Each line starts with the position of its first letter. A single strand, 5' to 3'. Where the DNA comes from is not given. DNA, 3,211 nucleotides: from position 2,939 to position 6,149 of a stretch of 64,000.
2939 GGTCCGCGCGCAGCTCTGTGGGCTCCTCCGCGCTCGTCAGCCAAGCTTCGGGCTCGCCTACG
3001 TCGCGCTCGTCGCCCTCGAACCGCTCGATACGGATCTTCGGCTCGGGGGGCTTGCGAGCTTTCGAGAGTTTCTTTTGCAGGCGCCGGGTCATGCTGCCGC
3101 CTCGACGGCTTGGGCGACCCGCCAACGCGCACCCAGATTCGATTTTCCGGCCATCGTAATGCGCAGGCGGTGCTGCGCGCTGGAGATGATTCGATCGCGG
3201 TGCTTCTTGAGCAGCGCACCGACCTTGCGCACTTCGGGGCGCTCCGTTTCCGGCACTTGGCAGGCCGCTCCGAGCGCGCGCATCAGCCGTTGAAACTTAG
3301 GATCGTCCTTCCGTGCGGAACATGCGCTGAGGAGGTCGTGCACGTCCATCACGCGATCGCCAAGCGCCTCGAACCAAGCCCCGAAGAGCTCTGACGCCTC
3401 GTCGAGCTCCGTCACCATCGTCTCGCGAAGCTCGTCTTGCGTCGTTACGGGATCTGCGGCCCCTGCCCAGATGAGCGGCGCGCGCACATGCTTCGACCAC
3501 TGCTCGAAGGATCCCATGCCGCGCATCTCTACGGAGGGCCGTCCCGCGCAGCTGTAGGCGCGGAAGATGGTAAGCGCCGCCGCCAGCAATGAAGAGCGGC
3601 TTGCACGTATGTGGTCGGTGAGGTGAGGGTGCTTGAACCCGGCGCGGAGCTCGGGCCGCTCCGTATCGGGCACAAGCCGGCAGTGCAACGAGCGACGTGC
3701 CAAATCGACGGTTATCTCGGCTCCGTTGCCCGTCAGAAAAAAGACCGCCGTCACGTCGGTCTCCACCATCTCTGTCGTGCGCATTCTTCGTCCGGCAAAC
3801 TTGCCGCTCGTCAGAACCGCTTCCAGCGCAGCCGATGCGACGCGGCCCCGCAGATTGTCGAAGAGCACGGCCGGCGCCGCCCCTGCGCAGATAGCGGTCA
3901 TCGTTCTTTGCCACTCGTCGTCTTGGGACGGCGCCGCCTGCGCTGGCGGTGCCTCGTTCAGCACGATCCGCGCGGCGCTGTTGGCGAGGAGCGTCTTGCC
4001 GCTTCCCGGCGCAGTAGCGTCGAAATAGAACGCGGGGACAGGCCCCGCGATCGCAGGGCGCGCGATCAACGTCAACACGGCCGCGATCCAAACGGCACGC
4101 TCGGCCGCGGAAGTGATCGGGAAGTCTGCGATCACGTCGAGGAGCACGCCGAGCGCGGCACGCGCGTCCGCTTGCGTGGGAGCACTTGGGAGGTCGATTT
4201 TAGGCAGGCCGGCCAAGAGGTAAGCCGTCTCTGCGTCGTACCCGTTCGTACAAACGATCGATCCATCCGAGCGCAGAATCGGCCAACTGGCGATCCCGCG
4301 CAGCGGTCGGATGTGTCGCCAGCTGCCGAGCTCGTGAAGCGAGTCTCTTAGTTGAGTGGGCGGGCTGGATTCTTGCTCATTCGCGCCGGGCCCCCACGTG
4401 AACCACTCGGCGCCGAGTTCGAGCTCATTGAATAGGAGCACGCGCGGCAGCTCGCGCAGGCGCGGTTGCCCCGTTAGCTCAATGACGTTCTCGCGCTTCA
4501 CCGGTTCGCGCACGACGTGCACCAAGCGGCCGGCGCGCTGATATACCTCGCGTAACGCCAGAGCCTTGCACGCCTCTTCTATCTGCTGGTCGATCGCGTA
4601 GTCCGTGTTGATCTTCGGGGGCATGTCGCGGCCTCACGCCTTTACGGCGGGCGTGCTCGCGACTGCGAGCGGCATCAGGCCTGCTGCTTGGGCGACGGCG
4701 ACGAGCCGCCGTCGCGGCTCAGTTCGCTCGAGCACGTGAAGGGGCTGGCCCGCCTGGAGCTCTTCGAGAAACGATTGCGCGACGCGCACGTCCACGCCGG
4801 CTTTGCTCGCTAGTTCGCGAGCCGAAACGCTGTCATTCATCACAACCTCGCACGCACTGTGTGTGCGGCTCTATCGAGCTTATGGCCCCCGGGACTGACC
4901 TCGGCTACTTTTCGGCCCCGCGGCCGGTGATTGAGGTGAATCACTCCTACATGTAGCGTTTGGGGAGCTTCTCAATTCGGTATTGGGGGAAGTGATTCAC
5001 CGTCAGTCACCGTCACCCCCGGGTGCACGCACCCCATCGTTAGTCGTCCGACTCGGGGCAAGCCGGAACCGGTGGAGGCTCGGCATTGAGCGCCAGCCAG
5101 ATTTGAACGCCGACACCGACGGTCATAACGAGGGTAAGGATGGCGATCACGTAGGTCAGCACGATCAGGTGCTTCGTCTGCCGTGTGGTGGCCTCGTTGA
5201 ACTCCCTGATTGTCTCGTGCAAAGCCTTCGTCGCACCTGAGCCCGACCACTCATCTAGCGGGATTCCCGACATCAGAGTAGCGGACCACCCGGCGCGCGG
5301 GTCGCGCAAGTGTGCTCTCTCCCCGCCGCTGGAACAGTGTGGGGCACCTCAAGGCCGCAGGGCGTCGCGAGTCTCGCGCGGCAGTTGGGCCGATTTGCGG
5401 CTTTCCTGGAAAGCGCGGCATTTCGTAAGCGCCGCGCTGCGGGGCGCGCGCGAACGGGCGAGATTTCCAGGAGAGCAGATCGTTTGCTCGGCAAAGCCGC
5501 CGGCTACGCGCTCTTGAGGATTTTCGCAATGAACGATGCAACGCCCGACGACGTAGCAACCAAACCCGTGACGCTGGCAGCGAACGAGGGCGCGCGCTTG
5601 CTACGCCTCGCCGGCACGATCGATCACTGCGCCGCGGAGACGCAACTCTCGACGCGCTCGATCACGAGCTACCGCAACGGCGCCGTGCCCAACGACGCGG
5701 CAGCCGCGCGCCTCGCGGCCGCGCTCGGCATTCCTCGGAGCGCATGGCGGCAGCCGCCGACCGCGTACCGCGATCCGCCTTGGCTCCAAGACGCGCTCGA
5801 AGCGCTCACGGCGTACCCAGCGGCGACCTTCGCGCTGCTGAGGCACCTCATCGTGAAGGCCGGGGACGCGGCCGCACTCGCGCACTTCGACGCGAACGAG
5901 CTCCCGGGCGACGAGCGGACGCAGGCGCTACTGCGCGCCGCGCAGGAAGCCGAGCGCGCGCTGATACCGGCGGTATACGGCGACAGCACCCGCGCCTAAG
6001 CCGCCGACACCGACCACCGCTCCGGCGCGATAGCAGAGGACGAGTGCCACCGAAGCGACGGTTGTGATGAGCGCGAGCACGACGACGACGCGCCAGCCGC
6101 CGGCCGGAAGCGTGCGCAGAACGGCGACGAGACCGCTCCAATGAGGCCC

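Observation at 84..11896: tRNA-Val-integrated 11.8-kb element with its own replication module and a tail-fibre gene but no recognisable capsid or packaging genes (satellite-like)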

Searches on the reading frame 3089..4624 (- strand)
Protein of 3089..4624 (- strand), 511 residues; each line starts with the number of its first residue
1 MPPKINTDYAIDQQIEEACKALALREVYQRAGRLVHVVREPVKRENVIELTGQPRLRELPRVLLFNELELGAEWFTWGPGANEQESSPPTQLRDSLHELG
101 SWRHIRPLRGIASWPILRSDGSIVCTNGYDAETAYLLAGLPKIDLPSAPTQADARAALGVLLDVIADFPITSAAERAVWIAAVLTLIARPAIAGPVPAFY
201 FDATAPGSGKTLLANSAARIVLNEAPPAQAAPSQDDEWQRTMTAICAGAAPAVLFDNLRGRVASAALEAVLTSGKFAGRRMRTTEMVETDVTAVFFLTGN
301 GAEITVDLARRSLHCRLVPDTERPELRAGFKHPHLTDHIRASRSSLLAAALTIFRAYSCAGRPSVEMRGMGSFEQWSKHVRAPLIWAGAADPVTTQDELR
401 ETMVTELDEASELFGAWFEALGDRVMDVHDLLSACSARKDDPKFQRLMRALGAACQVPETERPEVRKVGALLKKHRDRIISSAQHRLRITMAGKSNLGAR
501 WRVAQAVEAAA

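Call 8: search_protein_families(library=pfam, max_evalue=0.1, proteins=[window:3089-4624:-])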
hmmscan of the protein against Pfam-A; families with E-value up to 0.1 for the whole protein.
window:3089-4624:- (511 aa): 0 families

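Call 10: search_protein_families(library=phrogs, max_evalue=0.01, proteins=[window:3089-4624:-])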
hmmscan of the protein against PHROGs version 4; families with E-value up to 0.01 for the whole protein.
window:3089-4624:- (511 aa): 3 families
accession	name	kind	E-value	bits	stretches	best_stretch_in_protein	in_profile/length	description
phrog_29234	-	unknown function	4.6e-60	204.6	1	23-506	380-864/887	-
phrog_10537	-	unknown function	7.3e-37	127.7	1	104-432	821-1158/1229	-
phrog_19930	-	DNA, RNA and nucleotide metabolism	2.6e-23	83.2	1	106-433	480-807/865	DNA polymerase/primase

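Call 13: find_encoding_contigs(protein=window:3089-4624:-, flank=10000, max_places=10)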
Protein window:3089-4624:- (511 aa): no gene with exactly this product is on record in the collection.

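Call 15: find_related_loci(query=window:3089-4624:-, collection=viral_contigs, flank=10000)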
Query window:3089-4624:- (511 aa) in viral_contigs; peptide patterns used: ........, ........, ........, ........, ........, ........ (x = any residue, [..] = any of these).
4 stretches matched a pattern, but none encodes a relative of the query by tblastn (E <= 1e-3).

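Call 18: search_dna_similar(query=window:3089-4624:-, collection=phages, mode=protein, max_evalue=0.001)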
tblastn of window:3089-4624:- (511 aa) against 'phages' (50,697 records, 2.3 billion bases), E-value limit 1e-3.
Records with a match: 61; places in all: 61; records where one place covers at least 80% of the query: 6.
Best place of each record, by identity: <60% 61.
By first word of the organism name: Caulobacter 39; Brevundimonas 8; Ruegeria 2; Bertelyvirus 2; Actinoplanes 2; Caudoviricetes 1; Roseobacter 1; Phage 1; Bacteriophage 1; Phaeobacter 1; and 3 more.
By host as written in the record: Caulobacter vibrioides CB15 22; Caulobacter crescentus 6; Caulobacter vibrioides 6; Caulobacter crescentus NA1000 6; Brevundimonas pondensis LVF1 6; - 4; Ruegeria pomeroyi DSS-3 3; Methanosarcinales 1; and 7 more.
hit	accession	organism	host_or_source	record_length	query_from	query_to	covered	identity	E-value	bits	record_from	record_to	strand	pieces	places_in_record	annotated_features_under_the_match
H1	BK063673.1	Caudoviricetes sp. vir525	Methanosarcinales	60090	27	506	94%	28.1%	4e-44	173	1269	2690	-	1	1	hypothetical protein (x2)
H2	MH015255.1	Ruegeria phage vB_RpoS-V10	Ruegeria pomeroyi DSS-3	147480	26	504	94%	25.7%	7e-28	124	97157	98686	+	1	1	hypothetical protein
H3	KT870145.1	Roseobacter phage DSS3P8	Ruegeria pomeroyi DSS-3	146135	26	504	94%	25.5%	1e-27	123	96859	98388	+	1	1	hypothetical protein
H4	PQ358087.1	Phage TPWB-08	Tabanus par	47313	9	431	83%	27.7%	4e-27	122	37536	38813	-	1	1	hypothetical protein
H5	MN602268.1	Bacteriophage DSS3_MAL1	-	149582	13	424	81%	25.7%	2e-23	110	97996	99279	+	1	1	hypothetical protein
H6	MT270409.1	Phaeobacter phage MD18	Phaeobacter inhibens DSM 17395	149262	13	424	81%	25.6%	4e-23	109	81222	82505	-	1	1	hypothetical protein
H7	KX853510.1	Virus Rctr197k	enrichment culture DAMO/AAA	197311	108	388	55%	34.7%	3e-29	128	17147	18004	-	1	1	putative ATPase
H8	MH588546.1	Caulobacter phage CcrBL9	Caulobacter vibrioides CB15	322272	51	441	77%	24.3%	3e-16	88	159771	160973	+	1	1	PE-PGRS family protein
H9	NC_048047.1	Caulobacter phage CcrBL9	Caulobacter vibrioides CB15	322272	51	441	77%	24.3%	3e-16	88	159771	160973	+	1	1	PE-PGRS family protein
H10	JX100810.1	Caulobacter phage CcrColossus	Caulobacter crescentus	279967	8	388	75%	24.7%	4e-15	84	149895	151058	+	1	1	hypothetical protein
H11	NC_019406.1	Caulobacter phage CcrColossus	Caulobacter crescentus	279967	8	388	75%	24.7%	4e-15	84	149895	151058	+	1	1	hypothetical protein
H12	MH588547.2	Caulobacter phage CcrSC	Caulobacter vibrioides CB15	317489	51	441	77%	23.8%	3e-16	88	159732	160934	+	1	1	PE-PGRS family protein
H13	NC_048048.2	Caulobacter phage CcrSC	Caulobacter vibrioides CB15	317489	51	441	77%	23.8%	3e-16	88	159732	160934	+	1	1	PE-PGRS family protein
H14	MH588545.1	Caulobacter phage CcrPW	Caulobacter vibrioides CB15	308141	8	380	73%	24.5%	1e-15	87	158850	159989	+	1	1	PE-PGRS family protein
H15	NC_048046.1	Caulobacter phage CcrPW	Caulobacter vibrioides CB15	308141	8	380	73%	24.5%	1e-15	87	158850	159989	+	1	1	PE-PGRS family protein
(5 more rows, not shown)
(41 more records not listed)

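Call 31: find_homologous_proteins(query=window:3089-4624:-, max_evalue=1e-10)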
Query window:3089-4624:- (511 aa): 32 proteins with E <= 1e-10 among 8000 candidates.
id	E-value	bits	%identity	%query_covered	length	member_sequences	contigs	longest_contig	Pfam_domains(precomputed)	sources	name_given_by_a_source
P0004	0.0e+0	1140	100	100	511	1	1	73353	-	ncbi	-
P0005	1.4e-139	484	50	95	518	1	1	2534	-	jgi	jgi:hypothetical protein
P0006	2.2e-134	467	50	95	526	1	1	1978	-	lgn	-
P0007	8.1e-124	432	47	97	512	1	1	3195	-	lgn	-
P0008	1.0e-113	399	43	98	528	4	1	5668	-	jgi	jgi:hypothetical protein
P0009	2.7e-107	378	41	98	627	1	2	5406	-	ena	-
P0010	4.8e-89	318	38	96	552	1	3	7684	-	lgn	-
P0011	5.2e-85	304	39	83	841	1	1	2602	PF09250.17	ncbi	ncbi:MAG TPA: bifunctional DNA primase/polymerase, partial [Polyangiaceae bacterium]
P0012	1.1e-84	303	39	83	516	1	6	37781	-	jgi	jgi:hypothetical protein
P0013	4.4e-82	295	35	97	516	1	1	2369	-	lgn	-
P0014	2.6e-72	262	40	80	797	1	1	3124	-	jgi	jgi:putative DNA primase/helicase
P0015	1.0e-65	241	35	89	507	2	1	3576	-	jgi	jgi:hypothetical protein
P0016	2.6e-63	233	34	76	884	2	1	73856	PF22548.3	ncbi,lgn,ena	-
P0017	1.1e-57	214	35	84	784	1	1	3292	-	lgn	-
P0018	8.9e-55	205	37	80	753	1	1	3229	-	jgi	jgi:hypothetical protein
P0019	1.2e-54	204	30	92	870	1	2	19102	-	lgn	-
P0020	2.3e-52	197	33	96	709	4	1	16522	-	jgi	jgi:hypothetical protein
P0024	2.5e-41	160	30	95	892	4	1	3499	PF08708.17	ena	-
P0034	2.7e-31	127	29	63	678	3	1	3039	-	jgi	jgi:hypothetical protein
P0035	6.0e-27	113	28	77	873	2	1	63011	-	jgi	jgi:hypothetical protein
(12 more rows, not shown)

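Call 32: find_encoding_contigs(protein=P0012, flank=10000, max_places=4)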
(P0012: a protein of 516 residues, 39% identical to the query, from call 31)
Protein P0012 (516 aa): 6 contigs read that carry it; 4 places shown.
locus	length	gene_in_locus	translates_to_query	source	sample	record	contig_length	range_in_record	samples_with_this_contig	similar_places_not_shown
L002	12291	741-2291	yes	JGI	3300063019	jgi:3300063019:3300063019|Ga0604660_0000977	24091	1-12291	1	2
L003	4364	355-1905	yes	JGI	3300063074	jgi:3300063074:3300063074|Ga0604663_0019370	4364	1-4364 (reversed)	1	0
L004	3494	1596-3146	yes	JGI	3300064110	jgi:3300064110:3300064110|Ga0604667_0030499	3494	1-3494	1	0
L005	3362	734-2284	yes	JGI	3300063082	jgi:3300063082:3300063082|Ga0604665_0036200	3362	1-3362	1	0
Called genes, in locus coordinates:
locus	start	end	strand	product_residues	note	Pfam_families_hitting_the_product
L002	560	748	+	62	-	-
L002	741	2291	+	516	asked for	-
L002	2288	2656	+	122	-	-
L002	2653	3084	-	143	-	-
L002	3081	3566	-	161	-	-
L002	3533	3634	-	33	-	-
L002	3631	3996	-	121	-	PF08774:VRR_NUC (weak)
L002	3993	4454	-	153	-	-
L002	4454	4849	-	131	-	-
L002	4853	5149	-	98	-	-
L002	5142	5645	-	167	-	-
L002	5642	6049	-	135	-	-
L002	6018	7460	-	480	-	PF00270:DEAD (faint), PF04851:ResIII, PF00271:Helicase_C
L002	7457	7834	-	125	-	-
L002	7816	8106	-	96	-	-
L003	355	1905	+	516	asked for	-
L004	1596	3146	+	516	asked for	-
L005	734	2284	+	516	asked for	-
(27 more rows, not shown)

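Call 33: find_encoding_contigs(protein=P0010, flank=10000, max_places=3)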
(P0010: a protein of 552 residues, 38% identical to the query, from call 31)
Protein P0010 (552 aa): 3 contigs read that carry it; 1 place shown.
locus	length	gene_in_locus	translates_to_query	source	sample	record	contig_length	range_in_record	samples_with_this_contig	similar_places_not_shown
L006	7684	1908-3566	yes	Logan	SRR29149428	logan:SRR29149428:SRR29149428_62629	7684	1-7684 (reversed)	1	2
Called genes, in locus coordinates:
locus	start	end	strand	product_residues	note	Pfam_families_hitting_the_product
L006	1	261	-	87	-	?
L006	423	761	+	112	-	-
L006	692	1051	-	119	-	-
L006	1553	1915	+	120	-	-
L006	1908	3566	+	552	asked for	-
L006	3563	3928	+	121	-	PF12728:HTH_17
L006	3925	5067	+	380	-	PF00589:Phage_integrase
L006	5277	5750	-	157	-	-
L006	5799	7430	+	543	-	-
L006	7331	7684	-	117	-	?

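Call 34: find_encoding_contigs(protein=P0008, flank=10000, max_places=3)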
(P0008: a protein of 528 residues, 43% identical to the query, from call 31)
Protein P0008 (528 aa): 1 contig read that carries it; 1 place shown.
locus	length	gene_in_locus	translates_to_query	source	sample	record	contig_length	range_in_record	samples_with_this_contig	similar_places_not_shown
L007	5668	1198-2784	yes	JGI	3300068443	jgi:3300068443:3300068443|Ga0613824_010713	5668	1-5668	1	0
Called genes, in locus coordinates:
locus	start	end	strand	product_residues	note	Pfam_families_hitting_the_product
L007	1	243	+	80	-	?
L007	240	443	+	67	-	-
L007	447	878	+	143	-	-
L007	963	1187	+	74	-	-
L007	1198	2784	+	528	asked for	-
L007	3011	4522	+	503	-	PF00580:UvrD-helicase, PF13245:AAA_19, PF13604:AAA_30 (faint), PF01443:Viral_helicase1 (faint), PF13361:UvrD_C, PF13538:UvrD_C_2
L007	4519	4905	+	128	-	-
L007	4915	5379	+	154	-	-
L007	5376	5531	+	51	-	-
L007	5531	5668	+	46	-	?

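Call 35: find_encoding_contigs(protein=P0009, flank=10000, max_places=3)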
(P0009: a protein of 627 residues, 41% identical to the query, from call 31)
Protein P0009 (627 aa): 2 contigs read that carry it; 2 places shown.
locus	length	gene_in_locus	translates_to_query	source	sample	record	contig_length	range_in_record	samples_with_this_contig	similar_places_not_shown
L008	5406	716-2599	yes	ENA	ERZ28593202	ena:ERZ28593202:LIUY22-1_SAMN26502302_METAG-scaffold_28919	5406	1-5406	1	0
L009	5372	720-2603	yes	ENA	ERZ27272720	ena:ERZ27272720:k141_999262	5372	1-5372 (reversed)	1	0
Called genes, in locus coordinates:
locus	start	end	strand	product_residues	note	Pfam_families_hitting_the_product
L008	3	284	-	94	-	?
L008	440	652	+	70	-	-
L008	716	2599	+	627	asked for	-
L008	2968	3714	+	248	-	-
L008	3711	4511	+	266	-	-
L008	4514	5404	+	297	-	?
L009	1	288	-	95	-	?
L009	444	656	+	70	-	-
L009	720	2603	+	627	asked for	-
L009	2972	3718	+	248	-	-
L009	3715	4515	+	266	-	-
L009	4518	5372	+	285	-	?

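Call 36: find_encoding_contigs(protein=P0007, flank=10000, max_places=3)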
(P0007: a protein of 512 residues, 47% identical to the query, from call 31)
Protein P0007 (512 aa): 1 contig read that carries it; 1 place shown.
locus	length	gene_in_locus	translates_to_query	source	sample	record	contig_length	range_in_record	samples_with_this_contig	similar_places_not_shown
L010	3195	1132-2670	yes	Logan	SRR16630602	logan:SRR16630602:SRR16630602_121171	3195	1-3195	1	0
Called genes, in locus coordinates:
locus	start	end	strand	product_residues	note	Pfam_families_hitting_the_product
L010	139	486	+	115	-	-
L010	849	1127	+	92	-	-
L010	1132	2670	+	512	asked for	-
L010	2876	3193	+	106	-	?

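Call 50: search_solved_structures(query=window:3089-4624:-, max_evalue=1)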
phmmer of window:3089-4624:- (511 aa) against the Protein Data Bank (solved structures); distinct sequences matched with E-value up to 1: 1.
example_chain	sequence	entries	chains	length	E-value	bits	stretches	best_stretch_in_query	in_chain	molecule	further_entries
8rdm_A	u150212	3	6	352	0.0081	18.3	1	418-481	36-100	DtpM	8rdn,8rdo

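Call 75: search_protein_families(library=pfam, max_evalue=0.01, proteins=[P0034, P0019, P0016, P0020, P0014, P0017, P0018, P0035, P0011, P0024])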
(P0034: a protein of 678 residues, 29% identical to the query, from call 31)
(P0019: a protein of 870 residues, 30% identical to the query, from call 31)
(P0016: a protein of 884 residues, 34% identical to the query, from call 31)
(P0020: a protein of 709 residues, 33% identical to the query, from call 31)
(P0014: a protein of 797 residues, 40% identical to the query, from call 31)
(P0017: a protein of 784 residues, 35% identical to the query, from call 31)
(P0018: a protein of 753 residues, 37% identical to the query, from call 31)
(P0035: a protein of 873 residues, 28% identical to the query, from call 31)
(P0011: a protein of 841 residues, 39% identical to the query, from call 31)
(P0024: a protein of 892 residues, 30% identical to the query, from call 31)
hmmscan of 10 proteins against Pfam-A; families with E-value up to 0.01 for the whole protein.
P0034 (678 aa): 0 families

P0019 (870 aa): 0 families

P0016 (884 aa): 1 family
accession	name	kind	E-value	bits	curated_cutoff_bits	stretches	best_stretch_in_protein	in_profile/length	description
PF22548.2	AEP-TOTE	-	1.6e-12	48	27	1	54-224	61-226/230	TOTE conflict system, Archaeo-Eukaryotic Primase domain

P0020 (709 aa): 0 families

P0014 (797 aa): 1 family
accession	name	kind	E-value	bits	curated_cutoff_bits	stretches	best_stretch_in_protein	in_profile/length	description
PF13362.12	Toprim_3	-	0.00067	20.5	27.2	1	126-217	2-93/95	Toprim domain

P0017 (784 aa): 1 family
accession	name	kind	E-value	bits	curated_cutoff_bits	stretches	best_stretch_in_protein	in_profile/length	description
PF13155.12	Toprim_2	-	2.4e-05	25.1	22.1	1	159-245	1-86/88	Toprim-like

P0018 (753 aa): 0 families

P0035 (873 aa): 0 families

P0011 (841 aa): 1 family
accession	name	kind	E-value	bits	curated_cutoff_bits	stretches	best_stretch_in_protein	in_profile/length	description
PF09250.16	Prim-Pol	-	4.3e-26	92.7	22.8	1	24-174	1-157/158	Bifunctional DNA primase/polymerase, N-terminal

P0024 (892 aa): 1 family
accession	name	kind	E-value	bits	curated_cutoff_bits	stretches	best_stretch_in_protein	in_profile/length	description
PF08708.16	PriCT_1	-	1e-08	35.1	21.1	1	245-308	4-66/67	Primase C terminal 1 (PriCT-1)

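Call 106: search_solved_structures(query=A6, max_evalue=1)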
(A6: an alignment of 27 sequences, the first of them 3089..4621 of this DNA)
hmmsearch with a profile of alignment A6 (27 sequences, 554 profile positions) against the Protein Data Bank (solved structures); distinct sequences matched with E-value up to 1: 5.
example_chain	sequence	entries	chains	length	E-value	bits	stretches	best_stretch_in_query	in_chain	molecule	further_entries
5j2l_B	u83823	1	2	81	0.025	16.6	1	441-502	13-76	protein design 2L4HC2_11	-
9wm0_A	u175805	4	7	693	0.25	13.3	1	228-285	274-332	ATP-dependent DNA helicase RecG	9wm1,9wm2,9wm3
6oaa_B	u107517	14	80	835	0.46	12.4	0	253-306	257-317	Cell division control protein 48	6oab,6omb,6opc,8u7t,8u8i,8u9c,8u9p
8dar_A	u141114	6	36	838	0.46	12.4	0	253-306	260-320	Cell division control protein 48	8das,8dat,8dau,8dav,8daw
6oa9_A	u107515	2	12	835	0.55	12.1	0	253-306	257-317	Cell division control protein 48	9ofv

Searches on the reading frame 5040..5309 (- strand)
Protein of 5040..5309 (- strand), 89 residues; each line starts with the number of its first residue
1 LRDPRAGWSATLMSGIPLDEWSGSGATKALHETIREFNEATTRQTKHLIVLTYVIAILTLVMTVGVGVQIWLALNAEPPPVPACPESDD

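Call 8: search_protein_families(library=pfam, max_evalue=0.1, proteins=[window:5040-5309:-])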
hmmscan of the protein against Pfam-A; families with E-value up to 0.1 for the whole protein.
window:5040-5309:- (89 aa): 3 families
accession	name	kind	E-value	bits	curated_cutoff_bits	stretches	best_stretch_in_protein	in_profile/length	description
PF01275.24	Myelin_PLP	-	0.026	14.7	23.8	1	23-75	87-141/231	Myelin proteolipid protein (PLP or lipophilin)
PF23906.1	DUF7248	-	0.072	13.5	27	1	43-76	5-38/58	Family of unknown function (DUF7248)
PF20088.4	DUF6480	-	0.094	13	25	0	34-71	41-78/78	Family of unknown function (DUF6480)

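Call 10: search_protein_families(library=phrogs, max_evalue=0.01, proteins=[window:5040-5309:-])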
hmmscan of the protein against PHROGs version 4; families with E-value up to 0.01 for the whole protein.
window:5040-5309:- (89 aa): 0 families

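Call 77: search_protein_families(library=padloc, max_evalue=0.01, proteins=[window:5040-5309:-])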
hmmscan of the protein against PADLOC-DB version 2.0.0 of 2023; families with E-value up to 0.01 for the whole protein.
window:5040-5309:- (89 aa): 0 families

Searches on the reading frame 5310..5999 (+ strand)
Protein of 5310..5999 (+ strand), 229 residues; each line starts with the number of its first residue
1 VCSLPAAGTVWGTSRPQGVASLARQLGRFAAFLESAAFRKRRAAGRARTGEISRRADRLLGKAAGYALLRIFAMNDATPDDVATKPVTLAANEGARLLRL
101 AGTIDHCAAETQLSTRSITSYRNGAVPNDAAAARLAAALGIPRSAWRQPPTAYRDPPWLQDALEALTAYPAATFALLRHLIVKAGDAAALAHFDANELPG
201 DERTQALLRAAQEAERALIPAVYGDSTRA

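Call 8: search_protein_families(library=pfam, max_evalue=0.1, proteins=[window:5310-5999:+])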
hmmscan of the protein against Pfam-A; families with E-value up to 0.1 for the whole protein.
window:5310-5999:+ (229 aa): 0 families

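Call 10: search_protein_families(library=phrogs, max_evalue=0.01, proteins=[window:5310-5999:+])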
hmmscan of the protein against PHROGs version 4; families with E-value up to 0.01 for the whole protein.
window:5310-5999:+ (229 aa): 1 family
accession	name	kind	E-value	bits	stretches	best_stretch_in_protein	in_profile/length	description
phrog_638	-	transcription regulation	0.0077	17.1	0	108-146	24-63/145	transcriptional regulator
